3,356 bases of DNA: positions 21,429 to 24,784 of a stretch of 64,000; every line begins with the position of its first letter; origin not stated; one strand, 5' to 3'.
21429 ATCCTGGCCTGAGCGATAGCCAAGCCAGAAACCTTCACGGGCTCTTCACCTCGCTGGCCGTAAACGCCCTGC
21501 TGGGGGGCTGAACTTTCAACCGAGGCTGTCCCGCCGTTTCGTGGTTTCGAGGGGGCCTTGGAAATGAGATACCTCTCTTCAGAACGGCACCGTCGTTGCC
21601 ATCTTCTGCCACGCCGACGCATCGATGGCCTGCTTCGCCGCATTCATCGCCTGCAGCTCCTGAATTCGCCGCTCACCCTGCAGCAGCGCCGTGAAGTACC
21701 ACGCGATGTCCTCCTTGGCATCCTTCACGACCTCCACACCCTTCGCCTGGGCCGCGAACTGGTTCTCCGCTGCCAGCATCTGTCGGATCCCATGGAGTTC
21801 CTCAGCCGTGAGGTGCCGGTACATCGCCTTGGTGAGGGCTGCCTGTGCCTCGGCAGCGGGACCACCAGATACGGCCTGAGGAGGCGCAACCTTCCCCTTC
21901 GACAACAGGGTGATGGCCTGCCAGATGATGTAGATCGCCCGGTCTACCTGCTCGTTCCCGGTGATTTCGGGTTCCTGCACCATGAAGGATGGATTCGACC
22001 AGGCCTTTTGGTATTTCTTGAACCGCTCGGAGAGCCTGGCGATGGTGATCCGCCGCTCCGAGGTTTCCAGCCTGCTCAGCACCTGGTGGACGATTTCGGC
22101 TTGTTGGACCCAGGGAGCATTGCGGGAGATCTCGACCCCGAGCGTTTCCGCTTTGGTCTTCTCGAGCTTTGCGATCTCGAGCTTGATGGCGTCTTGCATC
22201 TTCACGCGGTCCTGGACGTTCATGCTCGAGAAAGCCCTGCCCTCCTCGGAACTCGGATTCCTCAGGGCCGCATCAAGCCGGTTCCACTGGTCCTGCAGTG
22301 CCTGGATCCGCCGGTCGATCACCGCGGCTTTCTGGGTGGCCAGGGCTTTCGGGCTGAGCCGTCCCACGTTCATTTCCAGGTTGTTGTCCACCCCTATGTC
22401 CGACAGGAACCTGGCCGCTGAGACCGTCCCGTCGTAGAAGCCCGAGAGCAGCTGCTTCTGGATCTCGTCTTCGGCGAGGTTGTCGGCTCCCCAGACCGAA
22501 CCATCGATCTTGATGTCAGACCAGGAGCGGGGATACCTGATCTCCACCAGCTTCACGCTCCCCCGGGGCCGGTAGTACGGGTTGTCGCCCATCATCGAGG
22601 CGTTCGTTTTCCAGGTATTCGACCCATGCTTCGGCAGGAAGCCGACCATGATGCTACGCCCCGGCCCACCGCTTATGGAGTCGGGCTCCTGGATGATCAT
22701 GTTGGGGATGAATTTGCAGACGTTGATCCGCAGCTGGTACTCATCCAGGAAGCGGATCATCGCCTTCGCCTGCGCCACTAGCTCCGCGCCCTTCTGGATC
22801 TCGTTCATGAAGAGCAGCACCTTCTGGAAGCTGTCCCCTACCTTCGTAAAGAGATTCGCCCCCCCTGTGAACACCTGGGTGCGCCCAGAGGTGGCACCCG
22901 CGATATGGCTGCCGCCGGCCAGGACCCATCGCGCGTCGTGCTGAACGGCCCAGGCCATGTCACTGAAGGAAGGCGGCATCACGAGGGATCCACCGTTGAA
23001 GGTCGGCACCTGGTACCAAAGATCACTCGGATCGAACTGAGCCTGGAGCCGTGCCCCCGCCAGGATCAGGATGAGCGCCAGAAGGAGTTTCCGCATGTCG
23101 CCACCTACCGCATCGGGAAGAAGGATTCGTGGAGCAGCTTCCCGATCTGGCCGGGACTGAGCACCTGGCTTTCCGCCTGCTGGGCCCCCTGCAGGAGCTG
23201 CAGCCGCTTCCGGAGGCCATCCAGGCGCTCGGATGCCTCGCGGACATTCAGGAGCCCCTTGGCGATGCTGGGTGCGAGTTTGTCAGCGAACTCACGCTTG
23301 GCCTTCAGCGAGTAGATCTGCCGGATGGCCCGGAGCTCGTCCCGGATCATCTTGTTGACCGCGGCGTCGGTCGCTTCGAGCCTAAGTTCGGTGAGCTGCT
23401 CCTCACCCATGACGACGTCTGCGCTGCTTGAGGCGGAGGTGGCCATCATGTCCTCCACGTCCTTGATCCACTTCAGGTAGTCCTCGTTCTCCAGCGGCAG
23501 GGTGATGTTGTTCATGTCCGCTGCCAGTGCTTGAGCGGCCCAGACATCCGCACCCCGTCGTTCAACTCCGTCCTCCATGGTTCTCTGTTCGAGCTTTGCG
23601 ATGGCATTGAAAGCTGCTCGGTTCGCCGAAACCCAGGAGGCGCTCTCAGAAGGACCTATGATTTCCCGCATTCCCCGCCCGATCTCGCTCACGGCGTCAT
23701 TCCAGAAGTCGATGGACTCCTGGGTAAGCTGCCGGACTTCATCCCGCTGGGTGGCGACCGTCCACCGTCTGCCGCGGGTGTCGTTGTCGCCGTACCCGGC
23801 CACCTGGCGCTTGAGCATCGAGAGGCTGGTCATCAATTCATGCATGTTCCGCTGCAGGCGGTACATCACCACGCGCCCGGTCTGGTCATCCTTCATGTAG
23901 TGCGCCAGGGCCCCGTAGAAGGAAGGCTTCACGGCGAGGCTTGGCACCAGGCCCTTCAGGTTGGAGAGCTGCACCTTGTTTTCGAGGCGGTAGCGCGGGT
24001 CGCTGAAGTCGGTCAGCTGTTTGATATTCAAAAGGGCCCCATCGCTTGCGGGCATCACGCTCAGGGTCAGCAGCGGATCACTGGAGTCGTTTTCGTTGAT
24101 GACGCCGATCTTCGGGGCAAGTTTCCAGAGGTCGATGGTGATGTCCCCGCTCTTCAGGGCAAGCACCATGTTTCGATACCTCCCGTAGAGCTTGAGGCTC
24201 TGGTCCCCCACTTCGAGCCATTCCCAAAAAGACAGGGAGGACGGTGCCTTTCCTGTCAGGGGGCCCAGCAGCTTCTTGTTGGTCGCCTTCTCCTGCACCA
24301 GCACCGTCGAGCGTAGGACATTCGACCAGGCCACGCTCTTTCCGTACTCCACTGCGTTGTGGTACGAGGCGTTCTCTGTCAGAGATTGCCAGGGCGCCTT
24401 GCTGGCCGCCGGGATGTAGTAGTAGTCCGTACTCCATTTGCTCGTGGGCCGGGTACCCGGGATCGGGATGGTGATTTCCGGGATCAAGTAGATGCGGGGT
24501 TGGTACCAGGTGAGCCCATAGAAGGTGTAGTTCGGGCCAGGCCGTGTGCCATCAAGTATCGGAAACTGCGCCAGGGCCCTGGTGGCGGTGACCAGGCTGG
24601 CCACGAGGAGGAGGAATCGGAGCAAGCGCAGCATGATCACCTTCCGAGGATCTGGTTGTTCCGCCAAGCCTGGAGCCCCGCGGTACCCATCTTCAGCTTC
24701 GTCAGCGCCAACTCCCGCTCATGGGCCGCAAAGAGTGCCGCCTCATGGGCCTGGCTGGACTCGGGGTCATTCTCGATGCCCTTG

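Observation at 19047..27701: Five ~480-540-aa secreted proteins fill the VirB5 slot between virB4 and virB6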

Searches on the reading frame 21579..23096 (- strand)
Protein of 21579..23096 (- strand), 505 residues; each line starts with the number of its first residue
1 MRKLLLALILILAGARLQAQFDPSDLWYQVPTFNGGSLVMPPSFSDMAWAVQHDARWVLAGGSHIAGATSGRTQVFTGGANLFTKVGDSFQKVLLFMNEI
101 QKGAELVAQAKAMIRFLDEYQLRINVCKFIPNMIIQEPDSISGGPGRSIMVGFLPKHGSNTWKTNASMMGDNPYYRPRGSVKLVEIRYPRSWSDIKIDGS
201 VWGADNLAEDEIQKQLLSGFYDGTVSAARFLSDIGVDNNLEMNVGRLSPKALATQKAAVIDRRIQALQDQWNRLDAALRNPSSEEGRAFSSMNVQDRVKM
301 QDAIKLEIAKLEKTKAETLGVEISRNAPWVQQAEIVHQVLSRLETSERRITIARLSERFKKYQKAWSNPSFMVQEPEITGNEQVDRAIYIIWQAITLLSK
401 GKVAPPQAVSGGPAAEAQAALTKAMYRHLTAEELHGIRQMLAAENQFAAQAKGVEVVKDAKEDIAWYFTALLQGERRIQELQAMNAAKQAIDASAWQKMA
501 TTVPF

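Call 3: search_protein_families(library=pfam, proteins=[window:21579-23096:-], max_evalue=0.1)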
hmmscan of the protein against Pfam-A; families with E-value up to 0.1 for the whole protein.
window:21579-23096:- (505 aa): 0 families

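Call 4: search_protein_families(library=ncbifam, proteins=[window:21579-23096:-], max_evalue=0.1)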
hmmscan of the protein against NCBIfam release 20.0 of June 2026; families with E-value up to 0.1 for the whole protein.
window:21579-23096:- (505 aa): 0 families

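Call 24: find_homologous_proteins(query=A1, max_evalue=0.001)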
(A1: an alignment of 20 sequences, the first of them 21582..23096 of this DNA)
Query A1 (20 sequences) (505 aa, profile of the alignment): 13 proteins with E <= 0.001 among 8000 candidates.
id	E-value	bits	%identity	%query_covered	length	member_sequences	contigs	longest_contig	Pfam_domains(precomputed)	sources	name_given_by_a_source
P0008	1.0e-151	525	49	92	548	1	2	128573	-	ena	-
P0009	1.7e-149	517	48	95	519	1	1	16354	-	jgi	-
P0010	3.8e-142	493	100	100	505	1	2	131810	-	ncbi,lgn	-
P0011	1.6e-131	458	48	91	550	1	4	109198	-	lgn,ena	-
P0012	3.9e-129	450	45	95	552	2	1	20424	-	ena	-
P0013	1.1e-120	422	52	88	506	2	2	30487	-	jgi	-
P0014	1.4e-109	386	48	90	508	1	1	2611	-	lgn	-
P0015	7.2e-83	298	38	89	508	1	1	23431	-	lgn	-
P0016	1.4e-82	297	40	87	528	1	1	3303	-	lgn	-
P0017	3.2e-78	282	39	92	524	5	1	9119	-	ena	-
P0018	2.8e-75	273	51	70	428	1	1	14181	-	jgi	-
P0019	6.2e-70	255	36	89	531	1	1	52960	-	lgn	-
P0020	1.4e-68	250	48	58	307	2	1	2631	-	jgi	jgi:hypothetical protein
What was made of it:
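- Tried and rejected: A word-indexed homolog search with the pooled 20-sequence alignment returned only D-type proteins (call 24).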

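Call 29: search_solved_structures(query=A1, max_evalue=10)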
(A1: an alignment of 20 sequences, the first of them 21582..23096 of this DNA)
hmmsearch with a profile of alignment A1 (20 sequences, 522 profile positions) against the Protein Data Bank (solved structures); distinct sequences matched with E-value up to 10: 3.
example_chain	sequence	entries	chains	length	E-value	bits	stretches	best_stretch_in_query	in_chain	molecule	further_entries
2d74_B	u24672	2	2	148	0.52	12.5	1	233-294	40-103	Translation initiation factor 2 beta subunit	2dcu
9qdo_A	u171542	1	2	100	0.53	12.5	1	441-499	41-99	Nanofitin C10-coiled-coil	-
9qnu_A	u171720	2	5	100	3.4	9.8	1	441-499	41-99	Foldamer-binding Nanofitin C10 fused to a coiled-coil domain | DNA-binding protein 7d,Talin-1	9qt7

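Call 32: predict_structure(alignment_id=A2)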
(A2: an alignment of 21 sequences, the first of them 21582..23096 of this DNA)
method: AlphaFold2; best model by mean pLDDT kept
length: 505 residues; sequences in the alignment: 21
mean_pLDDT: 59.2   pTM: 0.31
mean pLDDT of the five models: 59.2, 57.6, 54.6, 51.6, 50.2
residues with pLDDT >= 90: 12; 70-90: 129; 50-70: 182; < 50: 182
segments of 3 or more residues with pLDDT < 50: 16-87, 89-91, 118-210, 235-237, 503-505
pLDDT, mean of each block of 10 residues (from residue 1): 62 48 34 34 39 41 39 36 44 58 63 51 44 44 42 41 41 40 38 42 43 53 55 50 55 75 89 89 84 87 89 76 59 67 66 68 59 53 66 70 58 58 71 74 76 75 82 86 84 65 49
secondary structure, 60 per line:
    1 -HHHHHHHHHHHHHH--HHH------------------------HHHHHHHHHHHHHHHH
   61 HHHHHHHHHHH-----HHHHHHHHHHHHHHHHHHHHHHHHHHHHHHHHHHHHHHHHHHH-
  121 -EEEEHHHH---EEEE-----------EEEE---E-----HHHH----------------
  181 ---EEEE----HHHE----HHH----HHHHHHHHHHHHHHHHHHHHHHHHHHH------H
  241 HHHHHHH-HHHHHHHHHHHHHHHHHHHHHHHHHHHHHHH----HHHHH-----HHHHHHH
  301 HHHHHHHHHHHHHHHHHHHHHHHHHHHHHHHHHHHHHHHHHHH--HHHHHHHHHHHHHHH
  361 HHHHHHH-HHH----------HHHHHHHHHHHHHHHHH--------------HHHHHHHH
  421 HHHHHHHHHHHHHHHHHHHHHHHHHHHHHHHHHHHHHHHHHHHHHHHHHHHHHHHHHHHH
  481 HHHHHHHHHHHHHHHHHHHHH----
elements in order: H2-15 H45-71 H77-119 E122-125 H126-129 E133-136 E148-151 H161-164 E184-187 H207-233 H240-247 H249-279 H284-288 H294-343 H346-367 H382-398 H413-501
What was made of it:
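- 21579..23096 (-): Paralog D (505 aa): signal peptide ...LQA|QF; the hub that links all the others. AlphaFold2 gives pLDDT 59 and a largely long-helix model (call 32).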

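Call 34: search_protein_representatives(alignment_id=A2)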
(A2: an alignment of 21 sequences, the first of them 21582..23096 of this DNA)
Query: 21 sequences, 510 profile positions. Proteins with E-value up to 0.001 (for the whole library): 41; up to 1e-10: 36; up to 1e-30: 22. The best 41 are listed.
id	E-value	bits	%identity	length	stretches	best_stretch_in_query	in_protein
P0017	4.1e-193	659.3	-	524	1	1-508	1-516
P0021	1.3e-190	651.0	-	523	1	11-504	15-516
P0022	1.3e-146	505.9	-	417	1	91-501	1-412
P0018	4.3e-145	500.9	-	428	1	118-504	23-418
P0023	4.4e-135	467.8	-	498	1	15-501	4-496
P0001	8.3e-133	460.3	-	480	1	1-507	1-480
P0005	1.2e-132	459.8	-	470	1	7-507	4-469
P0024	1.2e-113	397.2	-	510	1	11-502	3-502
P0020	2.1e-110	386.4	-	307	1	222-506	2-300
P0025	2.6e-103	363.0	-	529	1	1-508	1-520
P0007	1.8e-91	323.9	-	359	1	48-372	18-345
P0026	4.0e-85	303.0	-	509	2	7-288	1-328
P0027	1.4e-81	291.3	-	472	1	52-484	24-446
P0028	1.3e-70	255.2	-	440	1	74-506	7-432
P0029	1.9e-66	241.4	-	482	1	54-504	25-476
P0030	1.1e-51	192.7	-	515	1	5-476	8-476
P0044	5.1e-17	78.3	-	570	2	1-288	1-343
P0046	4.5e-16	75.2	-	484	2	6-270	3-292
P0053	2.4e-09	53.0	-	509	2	53-187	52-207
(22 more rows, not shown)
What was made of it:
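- Closest known: VirB5/TrbJ family. Different: The family is closed, with 41 representatives worldwide (call 34).
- Tried and rejected: The exhaustive HMM search (call 34) was needed to see all classes.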

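Call 37: find_encoding_contigs(protein=P0019, flank=10000, max_places=2)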
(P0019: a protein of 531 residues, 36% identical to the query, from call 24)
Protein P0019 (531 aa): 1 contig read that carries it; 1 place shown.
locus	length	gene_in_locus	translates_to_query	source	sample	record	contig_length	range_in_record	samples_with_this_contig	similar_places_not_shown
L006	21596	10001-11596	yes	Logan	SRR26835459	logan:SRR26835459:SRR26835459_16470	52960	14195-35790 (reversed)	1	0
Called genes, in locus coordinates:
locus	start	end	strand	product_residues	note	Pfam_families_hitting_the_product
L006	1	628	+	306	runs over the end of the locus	-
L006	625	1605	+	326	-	-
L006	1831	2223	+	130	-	-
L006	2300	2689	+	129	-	-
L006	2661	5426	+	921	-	PF27097:VirB4_TrbE_N, PF19044:P-loop_TraG (weak)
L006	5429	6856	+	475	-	-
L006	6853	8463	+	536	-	-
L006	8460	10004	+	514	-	-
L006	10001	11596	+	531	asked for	-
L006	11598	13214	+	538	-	-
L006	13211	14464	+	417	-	-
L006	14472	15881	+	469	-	-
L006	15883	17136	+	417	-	-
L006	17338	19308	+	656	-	PF00929:RNase_T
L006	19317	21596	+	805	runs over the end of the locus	PF18796:LPD1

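Call 38: find_encoding_contigs(protein=P0015, flank=10000, max_places=2)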
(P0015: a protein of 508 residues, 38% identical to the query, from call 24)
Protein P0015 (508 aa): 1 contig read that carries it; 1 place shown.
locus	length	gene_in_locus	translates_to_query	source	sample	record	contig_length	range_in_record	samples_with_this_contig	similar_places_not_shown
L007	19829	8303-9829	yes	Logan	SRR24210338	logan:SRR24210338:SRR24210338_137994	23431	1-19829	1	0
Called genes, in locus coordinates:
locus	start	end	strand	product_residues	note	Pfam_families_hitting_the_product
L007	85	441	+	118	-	-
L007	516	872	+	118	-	-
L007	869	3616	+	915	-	PF27097:VirB4_TrbE_N, PF19044:P-loop_TraG (weak)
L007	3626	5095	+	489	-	-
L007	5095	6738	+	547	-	-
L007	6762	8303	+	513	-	-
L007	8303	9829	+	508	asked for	-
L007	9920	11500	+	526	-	-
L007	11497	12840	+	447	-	-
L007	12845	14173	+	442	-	-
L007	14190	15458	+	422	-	-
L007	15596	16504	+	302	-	-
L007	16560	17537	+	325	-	PF03524:CagX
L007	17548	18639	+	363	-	-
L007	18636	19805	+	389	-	PF03743:TrbI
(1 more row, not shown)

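Call 39: fold_search(model_id=the predicted structure, library=pdb)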
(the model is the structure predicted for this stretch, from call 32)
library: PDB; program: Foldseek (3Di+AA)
matches with E <= 10: 249; with E <= 0.001: 0
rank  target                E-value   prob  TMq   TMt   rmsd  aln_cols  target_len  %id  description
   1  9jih_B                4.2e-01  0.15  0.12  0.20  30.6       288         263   14  Crystal structure of BAR domain of ACAP4 (released 2026-01-14)
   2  7xge_G                5.6e-01  0.15  0.09  0.24  37.9       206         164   17  Crystal structure of MCL-1 in complex with computationally designed inhibitor protein (released 2022-07-20)
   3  7n6g_3R               6.2e-01  0.09  0.10  0.13  38.8       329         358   15  C1 of central pair (released 2022-05-18)
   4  6ikn_A                8.6e-01  0.21  0.15  0.22  18.2       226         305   15  Crystal structure of the GAS7 F-BAR domain (released 2019-10-16)
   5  5och_E                8.6e-01  0.09  0.10  0.09  36.7       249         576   14  The crystal structure of human ABCB8 in an outward-facing state (released 2018-07-25)
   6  7xge_A                9.1e-01  0.12  0.09  0.24  38.1       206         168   16  Crystal structure of MCL-1 in complex with computationally designed inhibitor protein (released 2022-07-20)
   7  2efl                  9.6e-01  0.25  0.16  0.27  17.9       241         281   14  Crystal structure of the EFC domain of formin-binding protein 17 (released 2007-05-29)
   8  6iko_B                9.6e-01  0.15  0.13  0.19  21.3       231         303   14  Crystal structure of mouse GAS7cb (released 2019-10-16)
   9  5j4o                  1.0e+00  0.18  0.15  0.30  25.1       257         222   12  Structure of human erythrocytic Spectrin alpha chain repeats 16-17 (released 2017-04-12)
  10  6ikn_B                1.1e+00  0.21  0.16  0.24  16.5       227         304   15  Crystal structure of the GAS7 F-BAR domain (released 2019-10-16)
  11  5lg4_A                1.1e+00  0.16  0.11  0.26  31.5       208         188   13  Crystal structure of the Sec3/Sso2 complex at 2.9 angstrom resolution (released 2017-02-08)
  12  7w1m_D                1.1e+00  0.20  0.14  0.08  12.5       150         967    9  Cryo-EM structure of human cohesin-CTCF-DNA complex (released 2023-05-31)
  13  7n6g_3O               1.1e+00  0.07  0.10  0.13  37.8       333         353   15  C1 of central pair (released 2022-05-18)
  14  6iko_A                1.3e+00  0.25  0.19  0.29  14.4       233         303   13  Crystal structure of mouse GAS7cb (released 2019-10-16)
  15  5och_B                1.3e+00  0.08  0.10  0.09  36.6       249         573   14  The crystal structure of human ABCB8 in an outward-facing state (released 2018-07-25)
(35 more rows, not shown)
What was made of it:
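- Tried and rejected: AlphaFold2 of D. With 21 sequences the model was poor (pLDDT 59), and its Foldseek output was uninformative (calls 32, 39).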

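Call 65: find_encoding_contigs(protein=P0030, flank=10000, max_places=1)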
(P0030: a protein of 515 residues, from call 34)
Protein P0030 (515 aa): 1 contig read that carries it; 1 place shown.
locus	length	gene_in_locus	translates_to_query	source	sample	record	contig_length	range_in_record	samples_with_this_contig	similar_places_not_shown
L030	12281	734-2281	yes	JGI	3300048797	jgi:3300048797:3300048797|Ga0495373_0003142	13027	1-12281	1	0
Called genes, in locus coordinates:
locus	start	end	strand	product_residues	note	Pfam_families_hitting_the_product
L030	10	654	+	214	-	-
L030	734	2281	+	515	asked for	-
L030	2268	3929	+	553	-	-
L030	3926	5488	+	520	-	-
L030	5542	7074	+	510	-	-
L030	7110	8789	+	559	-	-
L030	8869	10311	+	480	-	-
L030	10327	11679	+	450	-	-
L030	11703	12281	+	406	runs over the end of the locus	-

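Call 66: find_encoding_contigs(protein=P0046, flank=10000, max_places=1)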
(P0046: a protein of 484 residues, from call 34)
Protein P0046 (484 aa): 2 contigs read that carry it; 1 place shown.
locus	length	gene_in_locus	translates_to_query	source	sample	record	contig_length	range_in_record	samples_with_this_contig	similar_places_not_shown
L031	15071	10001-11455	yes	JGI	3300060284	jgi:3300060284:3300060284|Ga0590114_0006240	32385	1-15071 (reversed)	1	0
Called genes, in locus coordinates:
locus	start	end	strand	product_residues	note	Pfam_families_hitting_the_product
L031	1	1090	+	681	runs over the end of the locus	PF00009:GTP_EFTU, PF14492:EFG_III, PF03764:EFG_IV, PF00679:EFG_C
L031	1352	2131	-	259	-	-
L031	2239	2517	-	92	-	PF13560:HTH_31, PF12844:HTH_19 (weak), PF01381:HTH_3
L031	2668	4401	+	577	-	PF25174:Beta-prop_THOC3, PF24814:WD40_Prp19, PF25175:Beta-prop_WDR5, PF23381:Beta-prop_IFT122_1st, PF25173:Beta-prop_WDR3_1st, PF23414:Beta-prop_EML_2, PF24807:WD40_CDC20-Fz (weak), PF00400:WD40 (weak), +6 more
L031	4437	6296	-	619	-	PF02534:T4SS-DNA_transf (faint), PF10412:TrwB_AAD_bind, PF12696:TraG-D_C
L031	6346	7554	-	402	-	-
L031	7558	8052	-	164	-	-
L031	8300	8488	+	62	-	-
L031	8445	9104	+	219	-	-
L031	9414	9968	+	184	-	-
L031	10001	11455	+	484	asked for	-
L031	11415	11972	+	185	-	-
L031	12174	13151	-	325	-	-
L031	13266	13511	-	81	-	PF12728:HTH_17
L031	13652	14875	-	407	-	PF13356:Arm-DNA-bind_3, PF00589:Phage_integrase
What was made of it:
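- A solo C-type gene exists in one unrelated small element (L031, call 66).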

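Call 79: search_protein_families(library=phrogs, proteins=[window:21579-23096:-], max_evalue=0.01)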
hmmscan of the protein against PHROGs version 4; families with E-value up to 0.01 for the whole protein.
window:21579-23096:- (505 aa): 0 families

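Call 84: find_encoding_contigs(protein=P0053, flank=10000, max_places=1)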
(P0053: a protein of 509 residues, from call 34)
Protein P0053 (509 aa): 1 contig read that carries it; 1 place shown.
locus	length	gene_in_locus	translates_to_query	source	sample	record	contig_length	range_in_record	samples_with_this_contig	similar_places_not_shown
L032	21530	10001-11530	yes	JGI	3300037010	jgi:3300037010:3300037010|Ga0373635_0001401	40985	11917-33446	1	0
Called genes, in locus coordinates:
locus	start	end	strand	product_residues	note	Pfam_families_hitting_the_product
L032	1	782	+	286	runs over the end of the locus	-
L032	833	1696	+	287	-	-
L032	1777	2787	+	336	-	-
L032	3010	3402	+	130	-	-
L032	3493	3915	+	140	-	-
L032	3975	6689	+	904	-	PF27097:VirB4_TrbE_N, PF19044:P-loop_TraG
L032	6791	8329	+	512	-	-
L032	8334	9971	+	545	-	-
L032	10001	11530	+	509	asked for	-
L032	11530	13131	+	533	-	-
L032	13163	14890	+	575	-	-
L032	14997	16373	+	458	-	-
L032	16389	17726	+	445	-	-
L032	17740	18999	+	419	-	-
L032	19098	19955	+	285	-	-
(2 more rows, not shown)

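Call 85: find_encoding_contigs(protein=P0044, flank=10000, max_places=1)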
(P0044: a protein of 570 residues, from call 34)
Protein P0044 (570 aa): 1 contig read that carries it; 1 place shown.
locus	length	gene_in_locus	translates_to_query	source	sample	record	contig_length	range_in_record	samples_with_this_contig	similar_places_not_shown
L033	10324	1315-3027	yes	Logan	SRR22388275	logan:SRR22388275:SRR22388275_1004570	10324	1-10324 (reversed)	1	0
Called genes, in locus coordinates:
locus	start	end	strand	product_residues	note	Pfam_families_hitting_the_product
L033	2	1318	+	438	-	?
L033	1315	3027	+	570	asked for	-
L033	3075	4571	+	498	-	-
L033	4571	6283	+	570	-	-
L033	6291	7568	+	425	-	-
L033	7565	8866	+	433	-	-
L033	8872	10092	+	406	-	-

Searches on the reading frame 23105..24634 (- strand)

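Call 3: search_protein_families(library=pfam, proteins=[window:23105-24634:-], max_evalue=0.1)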
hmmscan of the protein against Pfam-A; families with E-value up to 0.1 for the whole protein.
window:23105-24634:- (509 aa): 0 families

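Call 4: search_protein_families(library=ncbifam, proteins=[window:23105-24634:-], max_evalue=0.1)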
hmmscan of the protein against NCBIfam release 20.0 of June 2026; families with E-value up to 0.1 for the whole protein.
window:23105-24634:- (509 aa): 1 family
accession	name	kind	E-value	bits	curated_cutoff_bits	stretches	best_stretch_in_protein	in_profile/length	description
NF047515.1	SpiroCoCo_C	equivalog_domain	0.0058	15.8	125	1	400-482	104-186/313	SpiroCoCo family coiled-coil protein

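Call 79: search_protein_families(library=phrogs, proteins=[window:23105-24634:-], max_evalue=0.01)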
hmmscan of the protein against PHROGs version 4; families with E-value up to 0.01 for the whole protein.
window:23105-24634:- (509 aa): 0 families
